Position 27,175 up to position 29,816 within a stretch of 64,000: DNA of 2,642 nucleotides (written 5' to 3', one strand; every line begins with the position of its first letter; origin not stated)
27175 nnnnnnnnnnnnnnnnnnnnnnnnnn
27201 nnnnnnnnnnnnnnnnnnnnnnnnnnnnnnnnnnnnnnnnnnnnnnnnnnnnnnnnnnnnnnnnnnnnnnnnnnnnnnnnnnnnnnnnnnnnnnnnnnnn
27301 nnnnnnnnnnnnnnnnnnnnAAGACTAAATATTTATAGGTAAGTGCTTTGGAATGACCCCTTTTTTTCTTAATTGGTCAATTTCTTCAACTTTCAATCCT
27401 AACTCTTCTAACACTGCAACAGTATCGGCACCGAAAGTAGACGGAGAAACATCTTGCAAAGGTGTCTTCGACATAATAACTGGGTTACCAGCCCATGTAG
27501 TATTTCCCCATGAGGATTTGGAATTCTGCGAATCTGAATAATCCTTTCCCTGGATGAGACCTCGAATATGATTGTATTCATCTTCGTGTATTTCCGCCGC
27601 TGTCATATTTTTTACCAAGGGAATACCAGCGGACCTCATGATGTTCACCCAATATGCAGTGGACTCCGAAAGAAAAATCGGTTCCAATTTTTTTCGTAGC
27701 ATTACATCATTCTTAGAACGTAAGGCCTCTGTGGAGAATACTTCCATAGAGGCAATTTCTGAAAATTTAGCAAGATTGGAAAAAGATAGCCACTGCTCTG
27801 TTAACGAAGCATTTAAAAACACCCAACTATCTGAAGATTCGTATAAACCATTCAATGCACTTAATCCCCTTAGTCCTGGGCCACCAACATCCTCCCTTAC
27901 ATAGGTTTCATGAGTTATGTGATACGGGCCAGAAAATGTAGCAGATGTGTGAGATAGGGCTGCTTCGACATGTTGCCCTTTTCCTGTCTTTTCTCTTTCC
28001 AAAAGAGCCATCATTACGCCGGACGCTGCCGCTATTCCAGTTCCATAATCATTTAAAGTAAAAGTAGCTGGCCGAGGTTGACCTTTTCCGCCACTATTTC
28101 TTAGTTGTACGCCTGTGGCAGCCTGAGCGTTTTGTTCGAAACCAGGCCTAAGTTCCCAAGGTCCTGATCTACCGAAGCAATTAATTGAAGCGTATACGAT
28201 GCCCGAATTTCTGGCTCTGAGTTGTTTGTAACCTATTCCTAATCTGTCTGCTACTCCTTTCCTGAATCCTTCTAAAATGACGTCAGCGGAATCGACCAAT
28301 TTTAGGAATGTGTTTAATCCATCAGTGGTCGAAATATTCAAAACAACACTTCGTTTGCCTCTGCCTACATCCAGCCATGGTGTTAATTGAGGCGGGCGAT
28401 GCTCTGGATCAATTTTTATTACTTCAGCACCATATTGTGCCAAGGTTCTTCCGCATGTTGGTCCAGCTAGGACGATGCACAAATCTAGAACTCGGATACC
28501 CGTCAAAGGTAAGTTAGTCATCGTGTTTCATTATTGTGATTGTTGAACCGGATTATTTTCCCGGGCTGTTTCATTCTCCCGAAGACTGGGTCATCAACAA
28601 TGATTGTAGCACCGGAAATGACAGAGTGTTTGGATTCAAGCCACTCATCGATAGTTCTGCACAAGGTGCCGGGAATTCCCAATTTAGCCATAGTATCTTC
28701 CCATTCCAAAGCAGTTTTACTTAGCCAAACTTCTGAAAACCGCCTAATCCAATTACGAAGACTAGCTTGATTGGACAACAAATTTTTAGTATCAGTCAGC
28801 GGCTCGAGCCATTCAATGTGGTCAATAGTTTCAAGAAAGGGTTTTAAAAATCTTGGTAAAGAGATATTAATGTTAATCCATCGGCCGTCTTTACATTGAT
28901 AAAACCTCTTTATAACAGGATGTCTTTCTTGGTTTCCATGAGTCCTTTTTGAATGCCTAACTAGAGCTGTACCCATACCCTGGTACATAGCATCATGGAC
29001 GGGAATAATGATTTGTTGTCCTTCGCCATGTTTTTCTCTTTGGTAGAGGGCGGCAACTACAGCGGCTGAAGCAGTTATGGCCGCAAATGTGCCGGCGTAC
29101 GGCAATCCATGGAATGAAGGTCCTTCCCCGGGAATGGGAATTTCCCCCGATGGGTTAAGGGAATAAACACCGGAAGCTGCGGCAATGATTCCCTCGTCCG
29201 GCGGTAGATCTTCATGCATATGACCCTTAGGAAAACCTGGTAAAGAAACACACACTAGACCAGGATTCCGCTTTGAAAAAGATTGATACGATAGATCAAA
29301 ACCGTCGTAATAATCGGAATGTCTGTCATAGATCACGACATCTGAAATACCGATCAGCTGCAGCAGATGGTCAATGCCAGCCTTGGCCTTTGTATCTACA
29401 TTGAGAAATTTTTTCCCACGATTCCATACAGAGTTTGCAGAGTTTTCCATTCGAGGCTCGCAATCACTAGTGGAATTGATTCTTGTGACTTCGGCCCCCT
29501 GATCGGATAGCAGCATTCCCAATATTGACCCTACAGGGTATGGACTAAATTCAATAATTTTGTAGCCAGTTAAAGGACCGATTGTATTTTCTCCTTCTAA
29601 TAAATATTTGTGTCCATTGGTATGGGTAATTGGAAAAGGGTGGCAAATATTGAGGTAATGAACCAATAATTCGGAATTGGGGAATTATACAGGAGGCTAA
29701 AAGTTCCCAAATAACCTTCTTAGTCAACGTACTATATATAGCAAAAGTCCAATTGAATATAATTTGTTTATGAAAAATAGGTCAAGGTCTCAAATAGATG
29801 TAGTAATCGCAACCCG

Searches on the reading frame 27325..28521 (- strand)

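Call 6: search_protein_families(library=pfam, proteins=[window:27325-28521:-])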
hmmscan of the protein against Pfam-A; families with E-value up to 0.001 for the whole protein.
window:27325-28521:- (398 aa): 1 family
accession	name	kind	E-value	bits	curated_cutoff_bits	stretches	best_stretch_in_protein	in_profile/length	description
PF02515.22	CoA_transf_3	-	3.5e-78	263.7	23.3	1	6-356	1-354/366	CoA-transferase family III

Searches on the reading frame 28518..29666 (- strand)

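Call 6: search_protein_families(library=pfam, proteins=[window:28518-29666:-])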
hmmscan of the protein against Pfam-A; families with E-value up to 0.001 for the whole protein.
window:28518-29666:- (382 aa): 1 family
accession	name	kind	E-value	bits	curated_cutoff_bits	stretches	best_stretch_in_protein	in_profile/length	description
PF02515.22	CoA_transf_3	-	4.2e-54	184.5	23.3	1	32-380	1-354/366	CoA-transferase family III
